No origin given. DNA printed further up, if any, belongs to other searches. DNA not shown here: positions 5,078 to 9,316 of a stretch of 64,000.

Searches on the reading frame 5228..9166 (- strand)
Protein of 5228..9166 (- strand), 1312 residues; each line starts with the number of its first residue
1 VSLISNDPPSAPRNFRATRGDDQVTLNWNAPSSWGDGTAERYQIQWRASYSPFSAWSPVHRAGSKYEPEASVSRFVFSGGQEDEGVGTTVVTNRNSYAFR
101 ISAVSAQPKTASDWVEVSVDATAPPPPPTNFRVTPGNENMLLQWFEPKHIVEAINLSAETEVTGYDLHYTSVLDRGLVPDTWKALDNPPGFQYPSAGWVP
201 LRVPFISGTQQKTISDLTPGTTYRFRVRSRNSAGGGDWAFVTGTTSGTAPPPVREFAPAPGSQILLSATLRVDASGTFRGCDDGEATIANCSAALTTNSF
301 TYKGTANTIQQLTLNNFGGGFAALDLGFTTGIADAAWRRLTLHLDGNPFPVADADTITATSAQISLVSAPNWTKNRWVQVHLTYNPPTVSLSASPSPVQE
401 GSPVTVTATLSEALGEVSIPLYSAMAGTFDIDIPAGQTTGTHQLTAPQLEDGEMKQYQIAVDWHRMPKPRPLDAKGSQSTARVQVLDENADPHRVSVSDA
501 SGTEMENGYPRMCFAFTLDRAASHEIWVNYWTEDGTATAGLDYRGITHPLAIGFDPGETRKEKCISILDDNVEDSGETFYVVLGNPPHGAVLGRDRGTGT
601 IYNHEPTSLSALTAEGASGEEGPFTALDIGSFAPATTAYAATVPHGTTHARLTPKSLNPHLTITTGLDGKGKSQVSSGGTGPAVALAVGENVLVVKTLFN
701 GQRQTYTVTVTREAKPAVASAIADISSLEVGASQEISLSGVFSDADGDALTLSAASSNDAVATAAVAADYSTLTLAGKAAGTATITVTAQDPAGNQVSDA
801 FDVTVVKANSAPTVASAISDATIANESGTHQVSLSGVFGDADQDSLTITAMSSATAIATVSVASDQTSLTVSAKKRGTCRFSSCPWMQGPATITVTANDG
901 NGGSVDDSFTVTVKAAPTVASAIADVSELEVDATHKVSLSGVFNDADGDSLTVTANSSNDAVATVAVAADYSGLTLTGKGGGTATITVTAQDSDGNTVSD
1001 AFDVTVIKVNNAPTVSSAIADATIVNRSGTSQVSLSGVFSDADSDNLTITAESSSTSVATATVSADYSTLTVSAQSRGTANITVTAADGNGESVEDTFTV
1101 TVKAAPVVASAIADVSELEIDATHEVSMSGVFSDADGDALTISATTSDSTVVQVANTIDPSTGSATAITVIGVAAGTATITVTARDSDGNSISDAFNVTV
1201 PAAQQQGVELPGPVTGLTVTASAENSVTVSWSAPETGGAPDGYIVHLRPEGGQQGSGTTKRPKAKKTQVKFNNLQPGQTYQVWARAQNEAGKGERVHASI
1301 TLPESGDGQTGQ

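Call 74: search_protein_families(library=pfam, proteins=[window:5228-9166:-], max_evalue=0.0001)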
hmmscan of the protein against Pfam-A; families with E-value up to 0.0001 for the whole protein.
window:5228-9166:- (1312 aa): 9 families
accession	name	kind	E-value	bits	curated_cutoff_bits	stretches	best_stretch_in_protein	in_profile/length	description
PF00041.27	fn3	-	6.1e-29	100.5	25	2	1213-1295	2-77/84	Fibronectin type III domain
PF02368.24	Big_2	-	1.5e-17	63.8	22.8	2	1022-1091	11-73/79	Bacterial Ig-like domain (group 2)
PF17963.7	Big_9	-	1.2e-13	52.1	23.6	1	809-912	1-89/89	Bacterial Ig domain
PF03160.20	Calx-beta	-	7.8e-13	48.9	27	1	520-589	33-100/119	Calx-beta domain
PF25059.1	FN3_DSCAM-DSCAML_C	-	1.5e-11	44.9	39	0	1241-1307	21-85/89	DSCAM/DSCAML C-terminal Fn3-like domain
PF17892.7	Cadherin_5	-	4.4e-11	42.9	26.5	0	1009-1103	1-98/98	Cadherin-like domain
PF12733.13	Cadherin-like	-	1.2e-10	42.1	24.2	1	628-713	10-89/89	Cadherin-like beta sandwich domain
PF13629.12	T2SS-T3SS_pil_N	-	7.5e-09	35.6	23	0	757-804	27-70/72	Pilus formation protein N terminal region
PF16656.11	Pur_ac_phosph_N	-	1.2e-06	29.4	30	0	1217-1289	6-83/93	Purple acid Phosphatase, N-terminal domain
